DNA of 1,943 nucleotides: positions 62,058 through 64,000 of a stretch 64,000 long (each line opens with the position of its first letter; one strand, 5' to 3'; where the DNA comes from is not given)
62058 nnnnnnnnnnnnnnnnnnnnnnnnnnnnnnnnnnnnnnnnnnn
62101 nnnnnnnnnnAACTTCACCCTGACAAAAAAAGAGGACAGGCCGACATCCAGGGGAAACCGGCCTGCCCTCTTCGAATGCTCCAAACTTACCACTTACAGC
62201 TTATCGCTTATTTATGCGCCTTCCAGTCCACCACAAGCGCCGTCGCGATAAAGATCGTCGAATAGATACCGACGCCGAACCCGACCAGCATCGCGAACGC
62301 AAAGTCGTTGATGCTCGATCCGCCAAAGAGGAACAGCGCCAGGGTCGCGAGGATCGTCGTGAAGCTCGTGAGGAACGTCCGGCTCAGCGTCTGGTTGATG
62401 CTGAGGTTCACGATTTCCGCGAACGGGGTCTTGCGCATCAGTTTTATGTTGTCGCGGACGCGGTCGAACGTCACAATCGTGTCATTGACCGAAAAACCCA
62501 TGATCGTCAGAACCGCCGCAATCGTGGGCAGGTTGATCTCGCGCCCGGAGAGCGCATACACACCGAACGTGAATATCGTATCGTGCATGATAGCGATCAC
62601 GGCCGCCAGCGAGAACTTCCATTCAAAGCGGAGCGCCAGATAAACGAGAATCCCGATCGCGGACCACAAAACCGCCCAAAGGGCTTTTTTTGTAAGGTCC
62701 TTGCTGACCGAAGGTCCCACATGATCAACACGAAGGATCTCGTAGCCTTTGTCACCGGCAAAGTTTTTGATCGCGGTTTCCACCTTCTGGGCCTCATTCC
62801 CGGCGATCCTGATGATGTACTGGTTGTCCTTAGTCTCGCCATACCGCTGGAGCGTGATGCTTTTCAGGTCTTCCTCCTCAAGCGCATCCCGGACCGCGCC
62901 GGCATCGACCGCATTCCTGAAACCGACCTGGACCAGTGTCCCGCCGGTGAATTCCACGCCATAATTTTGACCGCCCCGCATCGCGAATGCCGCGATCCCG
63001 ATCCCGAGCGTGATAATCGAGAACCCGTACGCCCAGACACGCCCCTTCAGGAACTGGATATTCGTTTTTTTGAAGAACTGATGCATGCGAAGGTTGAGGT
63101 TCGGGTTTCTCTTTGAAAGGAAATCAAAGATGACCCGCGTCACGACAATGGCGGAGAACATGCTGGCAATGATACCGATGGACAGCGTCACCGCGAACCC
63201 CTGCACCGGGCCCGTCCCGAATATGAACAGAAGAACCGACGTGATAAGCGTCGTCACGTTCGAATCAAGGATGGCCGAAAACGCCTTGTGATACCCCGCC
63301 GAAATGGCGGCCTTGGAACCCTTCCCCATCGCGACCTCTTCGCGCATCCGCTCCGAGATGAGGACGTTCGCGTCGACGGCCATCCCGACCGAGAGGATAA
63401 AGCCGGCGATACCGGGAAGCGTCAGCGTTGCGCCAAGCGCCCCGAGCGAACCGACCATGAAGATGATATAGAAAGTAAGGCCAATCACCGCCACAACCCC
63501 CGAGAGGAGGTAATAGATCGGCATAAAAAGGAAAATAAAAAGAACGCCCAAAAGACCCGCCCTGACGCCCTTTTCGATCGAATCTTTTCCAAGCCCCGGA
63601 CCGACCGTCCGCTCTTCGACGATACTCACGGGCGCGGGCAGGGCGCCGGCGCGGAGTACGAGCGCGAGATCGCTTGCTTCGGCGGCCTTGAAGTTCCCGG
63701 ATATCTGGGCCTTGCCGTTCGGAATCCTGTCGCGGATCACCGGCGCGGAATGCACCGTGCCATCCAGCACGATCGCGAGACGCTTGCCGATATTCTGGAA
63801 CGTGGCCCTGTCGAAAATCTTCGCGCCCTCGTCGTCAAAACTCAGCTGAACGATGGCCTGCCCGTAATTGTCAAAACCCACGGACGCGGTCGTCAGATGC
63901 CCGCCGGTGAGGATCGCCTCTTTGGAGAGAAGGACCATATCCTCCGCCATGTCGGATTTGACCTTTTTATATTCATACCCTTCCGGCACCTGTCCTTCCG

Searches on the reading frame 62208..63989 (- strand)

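Call 9: search_protein_families(library=pfam, proteins=[window:62208-63989:-], max_evalue=0.001)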
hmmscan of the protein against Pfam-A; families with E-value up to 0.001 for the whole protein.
window:62208-63989:- (593 aa): 5 families
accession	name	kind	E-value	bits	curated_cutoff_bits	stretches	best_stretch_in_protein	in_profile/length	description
PF02355.23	SecD_SecF_C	-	2.3e-83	278.7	20.5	2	408-590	7-187/189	Protein export membrane protein SecD/SecF, C-terminal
PF22599.2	SecDF_P1_head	-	1.2e-37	128.7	27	1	15-119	9-114/114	SecDF, P1 head subdomain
PF03176.21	MMPL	-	2.4e-08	33.7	20.5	1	160-294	172-305/333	MMPL family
PF07549.19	Sec_GG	-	0.00012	21.9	20.3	1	342-361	9-28/28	SecD/SecF GG Motif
PF00873.25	ACR_tran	-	0.00033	19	28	1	136-310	328-506/1021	AcrB/AcrD/AcrF family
